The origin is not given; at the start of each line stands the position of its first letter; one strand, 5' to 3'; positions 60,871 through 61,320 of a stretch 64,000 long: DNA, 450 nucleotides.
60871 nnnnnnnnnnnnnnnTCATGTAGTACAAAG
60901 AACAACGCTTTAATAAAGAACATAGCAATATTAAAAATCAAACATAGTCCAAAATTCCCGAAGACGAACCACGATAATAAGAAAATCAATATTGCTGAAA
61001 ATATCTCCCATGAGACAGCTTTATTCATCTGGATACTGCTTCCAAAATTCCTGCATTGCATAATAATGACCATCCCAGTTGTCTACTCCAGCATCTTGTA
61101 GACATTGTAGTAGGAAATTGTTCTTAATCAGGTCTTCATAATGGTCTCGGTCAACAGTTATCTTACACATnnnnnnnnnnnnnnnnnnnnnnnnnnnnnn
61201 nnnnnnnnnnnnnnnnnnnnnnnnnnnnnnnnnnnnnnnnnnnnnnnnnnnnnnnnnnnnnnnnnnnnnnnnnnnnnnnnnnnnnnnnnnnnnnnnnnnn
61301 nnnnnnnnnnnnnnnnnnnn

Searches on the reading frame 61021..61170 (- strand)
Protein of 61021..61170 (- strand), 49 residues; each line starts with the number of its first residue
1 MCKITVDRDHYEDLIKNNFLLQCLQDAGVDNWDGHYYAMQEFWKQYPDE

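Call 90: search_protein_families(library=pfam, proteins=[window:61021-61170:-], max_evalue=0.01)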
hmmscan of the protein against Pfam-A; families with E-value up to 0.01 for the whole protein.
window:61021-61170:- (49 aa): 1 family
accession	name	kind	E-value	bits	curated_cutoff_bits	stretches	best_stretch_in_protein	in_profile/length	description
PF25708.1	Phage_T7_Gp5_9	-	7.2e-13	48.7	24.5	1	4-43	5-42/46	Phage T7 gp5.9 RecBCD inhibitor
